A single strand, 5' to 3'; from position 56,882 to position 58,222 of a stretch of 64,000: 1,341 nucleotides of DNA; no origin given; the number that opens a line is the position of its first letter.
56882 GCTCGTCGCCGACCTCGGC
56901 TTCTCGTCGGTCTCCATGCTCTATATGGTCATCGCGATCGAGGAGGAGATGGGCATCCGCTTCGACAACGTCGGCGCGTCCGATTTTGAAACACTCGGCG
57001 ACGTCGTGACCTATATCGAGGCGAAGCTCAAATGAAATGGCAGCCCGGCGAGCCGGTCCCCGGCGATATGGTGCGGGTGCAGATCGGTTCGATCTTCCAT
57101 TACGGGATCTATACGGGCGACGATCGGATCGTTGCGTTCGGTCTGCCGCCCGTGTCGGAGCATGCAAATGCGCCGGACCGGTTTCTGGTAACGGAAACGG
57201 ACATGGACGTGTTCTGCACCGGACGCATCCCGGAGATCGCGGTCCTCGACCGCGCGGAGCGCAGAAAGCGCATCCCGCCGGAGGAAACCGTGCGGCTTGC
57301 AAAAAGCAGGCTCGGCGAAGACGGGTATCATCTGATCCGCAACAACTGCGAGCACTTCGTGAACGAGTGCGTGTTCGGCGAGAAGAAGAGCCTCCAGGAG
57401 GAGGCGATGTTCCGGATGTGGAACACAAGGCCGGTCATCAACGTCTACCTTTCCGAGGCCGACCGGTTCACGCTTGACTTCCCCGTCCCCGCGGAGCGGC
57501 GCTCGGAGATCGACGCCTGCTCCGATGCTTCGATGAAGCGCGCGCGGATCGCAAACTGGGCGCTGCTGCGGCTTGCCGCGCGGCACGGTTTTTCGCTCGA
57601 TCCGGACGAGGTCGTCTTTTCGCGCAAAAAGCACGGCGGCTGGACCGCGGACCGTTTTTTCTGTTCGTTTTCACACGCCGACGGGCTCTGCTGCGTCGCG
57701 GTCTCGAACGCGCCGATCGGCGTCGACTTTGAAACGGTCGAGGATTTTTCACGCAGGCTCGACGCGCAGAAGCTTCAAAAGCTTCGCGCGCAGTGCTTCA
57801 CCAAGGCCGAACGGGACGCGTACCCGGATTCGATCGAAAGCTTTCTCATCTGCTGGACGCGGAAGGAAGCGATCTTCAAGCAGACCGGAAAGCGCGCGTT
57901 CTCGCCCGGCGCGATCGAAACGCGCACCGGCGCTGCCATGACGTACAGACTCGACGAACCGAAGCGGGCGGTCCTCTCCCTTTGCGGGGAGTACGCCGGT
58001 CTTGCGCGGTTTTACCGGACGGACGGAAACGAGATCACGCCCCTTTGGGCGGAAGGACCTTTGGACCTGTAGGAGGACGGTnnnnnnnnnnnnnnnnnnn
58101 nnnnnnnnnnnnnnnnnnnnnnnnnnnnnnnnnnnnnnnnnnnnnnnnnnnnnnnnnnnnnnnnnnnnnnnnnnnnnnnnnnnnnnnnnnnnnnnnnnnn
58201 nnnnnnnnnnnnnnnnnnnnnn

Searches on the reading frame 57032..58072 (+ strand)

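Call 68: search_protein_families(library=pfam, proteins=[window:57032-58072:+], max_evalue=0.0001)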
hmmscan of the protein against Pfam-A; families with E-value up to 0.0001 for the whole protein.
window:57032-58072:+ (346 aa): 2 families
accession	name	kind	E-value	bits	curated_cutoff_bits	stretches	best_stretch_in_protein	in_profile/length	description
PF04970.19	LRAT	-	1.8e-17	64.1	24.3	1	8-118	3-119/120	Lecithin retinol acyltransferase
PF01648.25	ACPS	-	4.7e-09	36.7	25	1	228-302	1-81/111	4'-phosphopantetheinyl transferase superfamily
